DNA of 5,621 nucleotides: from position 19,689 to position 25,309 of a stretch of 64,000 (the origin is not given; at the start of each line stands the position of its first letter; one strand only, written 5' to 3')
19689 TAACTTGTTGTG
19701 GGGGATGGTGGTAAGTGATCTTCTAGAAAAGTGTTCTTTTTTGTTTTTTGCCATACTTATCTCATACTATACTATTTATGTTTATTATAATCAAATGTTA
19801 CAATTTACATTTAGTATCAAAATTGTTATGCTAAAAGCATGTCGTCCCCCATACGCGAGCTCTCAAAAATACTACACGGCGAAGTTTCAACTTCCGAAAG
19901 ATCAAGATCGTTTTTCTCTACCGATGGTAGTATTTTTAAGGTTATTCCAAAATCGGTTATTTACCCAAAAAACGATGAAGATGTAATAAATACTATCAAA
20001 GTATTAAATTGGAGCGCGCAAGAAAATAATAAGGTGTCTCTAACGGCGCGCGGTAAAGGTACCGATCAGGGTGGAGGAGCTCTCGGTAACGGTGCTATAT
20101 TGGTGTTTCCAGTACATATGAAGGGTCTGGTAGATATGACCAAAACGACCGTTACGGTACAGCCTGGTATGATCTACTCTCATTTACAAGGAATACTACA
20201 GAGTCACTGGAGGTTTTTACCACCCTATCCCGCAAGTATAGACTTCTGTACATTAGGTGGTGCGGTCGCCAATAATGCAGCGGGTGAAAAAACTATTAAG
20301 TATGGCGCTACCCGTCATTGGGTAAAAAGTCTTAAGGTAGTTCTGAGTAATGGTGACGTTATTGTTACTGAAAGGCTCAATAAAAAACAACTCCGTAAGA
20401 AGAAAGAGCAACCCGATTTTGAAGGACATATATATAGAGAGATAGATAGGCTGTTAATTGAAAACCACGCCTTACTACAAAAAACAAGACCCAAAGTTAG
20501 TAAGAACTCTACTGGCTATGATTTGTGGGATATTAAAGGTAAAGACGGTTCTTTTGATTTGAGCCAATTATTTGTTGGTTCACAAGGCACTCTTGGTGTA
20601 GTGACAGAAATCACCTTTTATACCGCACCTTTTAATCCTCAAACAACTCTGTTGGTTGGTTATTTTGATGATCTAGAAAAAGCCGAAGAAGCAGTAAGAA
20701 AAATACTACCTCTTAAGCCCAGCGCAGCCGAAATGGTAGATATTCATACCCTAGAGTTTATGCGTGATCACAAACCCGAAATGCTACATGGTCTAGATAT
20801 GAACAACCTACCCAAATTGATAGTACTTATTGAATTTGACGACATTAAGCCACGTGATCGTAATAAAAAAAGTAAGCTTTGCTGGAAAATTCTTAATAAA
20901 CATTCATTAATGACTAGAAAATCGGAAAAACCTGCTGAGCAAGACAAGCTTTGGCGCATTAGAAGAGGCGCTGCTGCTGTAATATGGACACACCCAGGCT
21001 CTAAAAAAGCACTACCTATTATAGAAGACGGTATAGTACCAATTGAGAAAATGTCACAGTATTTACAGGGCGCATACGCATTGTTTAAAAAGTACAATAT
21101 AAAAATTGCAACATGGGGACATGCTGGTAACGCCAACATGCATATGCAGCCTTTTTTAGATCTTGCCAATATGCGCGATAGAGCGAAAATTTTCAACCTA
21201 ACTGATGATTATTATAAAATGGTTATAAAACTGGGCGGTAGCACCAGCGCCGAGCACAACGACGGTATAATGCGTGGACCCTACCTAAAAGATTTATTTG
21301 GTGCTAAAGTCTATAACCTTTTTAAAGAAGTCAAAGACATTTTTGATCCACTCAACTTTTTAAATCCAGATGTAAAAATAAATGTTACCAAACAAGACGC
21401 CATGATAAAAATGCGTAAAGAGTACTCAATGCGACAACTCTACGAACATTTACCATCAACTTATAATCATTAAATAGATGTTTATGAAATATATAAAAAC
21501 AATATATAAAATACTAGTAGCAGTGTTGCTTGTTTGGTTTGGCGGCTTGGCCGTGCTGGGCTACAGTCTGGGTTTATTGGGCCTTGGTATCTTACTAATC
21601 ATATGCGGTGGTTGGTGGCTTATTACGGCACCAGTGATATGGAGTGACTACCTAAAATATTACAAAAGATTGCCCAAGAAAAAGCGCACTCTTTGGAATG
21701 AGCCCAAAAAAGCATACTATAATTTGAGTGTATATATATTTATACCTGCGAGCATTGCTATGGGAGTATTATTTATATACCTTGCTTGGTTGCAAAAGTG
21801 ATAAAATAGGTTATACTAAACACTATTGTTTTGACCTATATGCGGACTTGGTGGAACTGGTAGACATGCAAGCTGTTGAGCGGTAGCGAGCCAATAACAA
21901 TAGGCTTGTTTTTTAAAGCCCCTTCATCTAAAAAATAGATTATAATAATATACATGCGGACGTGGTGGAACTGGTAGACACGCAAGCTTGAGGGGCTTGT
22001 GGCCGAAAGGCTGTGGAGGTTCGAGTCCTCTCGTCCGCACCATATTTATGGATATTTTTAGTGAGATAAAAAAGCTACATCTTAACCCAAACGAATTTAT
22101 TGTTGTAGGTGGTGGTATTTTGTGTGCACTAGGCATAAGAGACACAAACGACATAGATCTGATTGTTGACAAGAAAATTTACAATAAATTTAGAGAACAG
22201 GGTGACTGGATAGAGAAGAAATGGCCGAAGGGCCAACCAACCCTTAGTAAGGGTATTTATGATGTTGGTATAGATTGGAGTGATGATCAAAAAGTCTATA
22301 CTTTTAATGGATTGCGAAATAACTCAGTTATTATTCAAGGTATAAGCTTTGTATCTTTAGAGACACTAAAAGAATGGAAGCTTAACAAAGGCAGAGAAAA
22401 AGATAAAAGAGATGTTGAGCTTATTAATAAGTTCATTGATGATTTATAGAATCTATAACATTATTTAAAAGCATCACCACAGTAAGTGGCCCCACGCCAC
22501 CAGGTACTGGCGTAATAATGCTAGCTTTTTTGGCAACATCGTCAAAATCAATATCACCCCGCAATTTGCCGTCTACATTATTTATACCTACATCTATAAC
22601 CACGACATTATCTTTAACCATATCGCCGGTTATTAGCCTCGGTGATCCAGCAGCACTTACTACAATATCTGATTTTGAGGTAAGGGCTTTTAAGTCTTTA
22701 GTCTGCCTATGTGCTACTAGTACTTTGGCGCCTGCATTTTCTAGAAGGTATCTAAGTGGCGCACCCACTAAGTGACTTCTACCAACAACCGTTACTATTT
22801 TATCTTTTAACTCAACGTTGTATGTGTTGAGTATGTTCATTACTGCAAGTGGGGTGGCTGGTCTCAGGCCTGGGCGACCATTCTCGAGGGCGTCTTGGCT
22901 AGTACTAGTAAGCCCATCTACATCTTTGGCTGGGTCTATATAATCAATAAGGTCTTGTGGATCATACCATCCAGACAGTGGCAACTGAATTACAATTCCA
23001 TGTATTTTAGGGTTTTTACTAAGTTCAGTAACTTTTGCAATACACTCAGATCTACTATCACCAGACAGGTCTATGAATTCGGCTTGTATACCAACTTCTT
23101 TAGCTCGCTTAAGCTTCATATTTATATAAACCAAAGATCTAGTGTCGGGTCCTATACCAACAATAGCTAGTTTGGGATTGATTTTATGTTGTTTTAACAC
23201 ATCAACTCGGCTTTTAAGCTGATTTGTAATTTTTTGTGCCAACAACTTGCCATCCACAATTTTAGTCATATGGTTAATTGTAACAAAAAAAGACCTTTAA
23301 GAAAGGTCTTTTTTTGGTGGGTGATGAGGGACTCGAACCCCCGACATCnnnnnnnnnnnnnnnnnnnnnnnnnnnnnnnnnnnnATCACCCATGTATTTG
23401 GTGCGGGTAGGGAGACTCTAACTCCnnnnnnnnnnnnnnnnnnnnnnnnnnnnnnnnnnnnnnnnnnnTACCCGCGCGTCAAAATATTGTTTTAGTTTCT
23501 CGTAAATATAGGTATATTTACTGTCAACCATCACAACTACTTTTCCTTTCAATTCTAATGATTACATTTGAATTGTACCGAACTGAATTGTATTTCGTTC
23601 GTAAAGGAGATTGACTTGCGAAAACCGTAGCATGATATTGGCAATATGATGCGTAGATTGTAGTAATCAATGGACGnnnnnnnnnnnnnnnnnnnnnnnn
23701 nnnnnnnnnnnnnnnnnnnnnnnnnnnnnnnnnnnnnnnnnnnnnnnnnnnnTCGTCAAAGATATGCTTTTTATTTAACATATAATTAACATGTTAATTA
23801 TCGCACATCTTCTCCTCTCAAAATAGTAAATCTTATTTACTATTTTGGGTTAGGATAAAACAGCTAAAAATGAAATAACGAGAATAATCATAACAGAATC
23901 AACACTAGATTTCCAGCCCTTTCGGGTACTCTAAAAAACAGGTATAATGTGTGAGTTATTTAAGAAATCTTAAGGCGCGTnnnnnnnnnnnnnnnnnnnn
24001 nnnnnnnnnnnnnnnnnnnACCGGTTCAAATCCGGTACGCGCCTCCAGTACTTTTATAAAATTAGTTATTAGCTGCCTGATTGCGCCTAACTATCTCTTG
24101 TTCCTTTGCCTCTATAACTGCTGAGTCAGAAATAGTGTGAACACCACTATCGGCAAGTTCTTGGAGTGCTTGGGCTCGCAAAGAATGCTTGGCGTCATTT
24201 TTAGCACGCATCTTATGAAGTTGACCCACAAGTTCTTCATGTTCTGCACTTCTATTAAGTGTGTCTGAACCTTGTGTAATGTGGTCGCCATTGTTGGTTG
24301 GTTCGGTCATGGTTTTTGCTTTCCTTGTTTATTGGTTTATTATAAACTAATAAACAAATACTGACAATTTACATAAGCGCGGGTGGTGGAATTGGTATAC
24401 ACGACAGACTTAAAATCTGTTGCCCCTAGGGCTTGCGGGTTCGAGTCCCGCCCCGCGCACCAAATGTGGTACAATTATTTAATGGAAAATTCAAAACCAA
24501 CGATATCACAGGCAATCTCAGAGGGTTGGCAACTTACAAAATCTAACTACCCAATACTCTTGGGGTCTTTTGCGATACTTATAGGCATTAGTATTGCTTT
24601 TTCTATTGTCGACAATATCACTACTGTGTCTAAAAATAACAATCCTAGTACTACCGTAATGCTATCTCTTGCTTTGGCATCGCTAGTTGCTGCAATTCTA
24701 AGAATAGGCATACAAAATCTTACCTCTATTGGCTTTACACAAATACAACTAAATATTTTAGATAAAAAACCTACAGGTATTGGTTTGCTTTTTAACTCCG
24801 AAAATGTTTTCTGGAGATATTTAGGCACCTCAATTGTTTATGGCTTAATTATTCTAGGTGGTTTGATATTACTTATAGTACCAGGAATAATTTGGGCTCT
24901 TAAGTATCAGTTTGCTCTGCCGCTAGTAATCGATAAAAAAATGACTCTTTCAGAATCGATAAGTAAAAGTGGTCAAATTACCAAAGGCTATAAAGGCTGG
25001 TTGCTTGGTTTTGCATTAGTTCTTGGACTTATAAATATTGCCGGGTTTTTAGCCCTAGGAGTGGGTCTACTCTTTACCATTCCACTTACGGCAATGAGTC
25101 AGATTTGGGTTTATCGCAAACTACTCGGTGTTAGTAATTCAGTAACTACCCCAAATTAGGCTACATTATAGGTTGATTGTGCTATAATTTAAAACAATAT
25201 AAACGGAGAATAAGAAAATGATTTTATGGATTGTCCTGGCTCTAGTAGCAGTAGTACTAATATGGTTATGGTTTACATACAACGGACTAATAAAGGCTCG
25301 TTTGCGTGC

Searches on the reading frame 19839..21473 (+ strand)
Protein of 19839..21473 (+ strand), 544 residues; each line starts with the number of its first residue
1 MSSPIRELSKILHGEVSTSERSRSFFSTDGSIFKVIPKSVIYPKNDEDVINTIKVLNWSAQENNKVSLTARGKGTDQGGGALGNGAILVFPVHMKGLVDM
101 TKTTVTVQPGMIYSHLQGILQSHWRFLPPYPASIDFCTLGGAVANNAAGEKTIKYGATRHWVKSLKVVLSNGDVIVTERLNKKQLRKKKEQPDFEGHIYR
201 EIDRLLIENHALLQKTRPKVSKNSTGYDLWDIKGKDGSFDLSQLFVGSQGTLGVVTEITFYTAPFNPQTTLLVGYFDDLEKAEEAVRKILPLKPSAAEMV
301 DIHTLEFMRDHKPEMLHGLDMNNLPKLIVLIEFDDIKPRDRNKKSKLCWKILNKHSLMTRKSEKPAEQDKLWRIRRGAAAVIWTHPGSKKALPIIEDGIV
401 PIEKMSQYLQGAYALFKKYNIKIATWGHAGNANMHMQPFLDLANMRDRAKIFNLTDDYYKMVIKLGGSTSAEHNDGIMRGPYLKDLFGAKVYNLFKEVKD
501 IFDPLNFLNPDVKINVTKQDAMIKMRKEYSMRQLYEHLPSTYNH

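Call 62: search_protein_families(library=pfam, proteins=[window:19839-21473:+], max_evalue=0.001)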
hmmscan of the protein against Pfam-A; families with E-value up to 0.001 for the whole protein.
window:19839-21473:+ (544 aa): 2 families
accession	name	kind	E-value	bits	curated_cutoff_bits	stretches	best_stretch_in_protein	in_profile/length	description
PF02913.24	FAD-oxidase_C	-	8e-41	140.8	21.2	1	271-511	7-246/248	FAD linked oxidases, C-terminal domain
PF01565.28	FAD_binding_4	-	8.2e-27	94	26.4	1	37-177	1-138/139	FAD binding domain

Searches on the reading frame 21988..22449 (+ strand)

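Call 62: search_protein_families(library=pfam, proteins=[window:21988-22449:+], max_evalue=0.001)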
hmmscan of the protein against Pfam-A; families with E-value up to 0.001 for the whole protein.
window:21988-22449:+ (153 aa): 1 family
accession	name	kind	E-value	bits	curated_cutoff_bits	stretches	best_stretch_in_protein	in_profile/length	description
PF19502.5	DUF6036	-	0.00053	20.3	23.6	0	20-71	3-59/164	Nucleotidyltransferase of unknown function (DUF6036)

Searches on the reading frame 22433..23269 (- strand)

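Call 62: search_protein_families(library=pfam, proteins=[window:22433-23269:-], max_evalue=0.001)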
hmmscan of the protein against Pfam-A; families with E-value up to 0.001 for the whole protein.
window:22433-23269:- (278 aa): 2 families
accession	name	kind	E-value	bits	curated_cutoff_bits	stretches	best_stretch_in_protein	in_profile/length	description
PF02882.25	THF_DHG_CYH_C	-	1.1e-56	191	27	1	126-277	6-158/160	Tetrahydrofolate dehydrogenase/cyclohydrolase, NAD(P)-binding domain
PF00763.28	THF_DHG_CYH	-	2.6e-29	102.3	32.8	1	6-118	2-115/115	Tetrahydrofolate dehydrogenase/cyclohydrolase, catalytic domain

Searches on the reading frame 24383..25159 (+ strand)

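Call 62: search_protein_families(library=pfam, proteins=[window:24383-25159:+], max_evalue=0.001)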
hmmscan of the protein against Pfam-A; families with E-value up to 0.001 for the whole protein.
window:24383-25159:+ (258 aa): 1 family
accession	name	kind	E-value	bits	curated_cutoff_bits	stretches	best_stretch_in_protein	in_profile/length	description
PF10110.14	GPDPase_memb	-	3.5e-08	33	29.6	1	156-232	163-239/321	Membrane domain of glycerophosphoryl diester phosphodiesterase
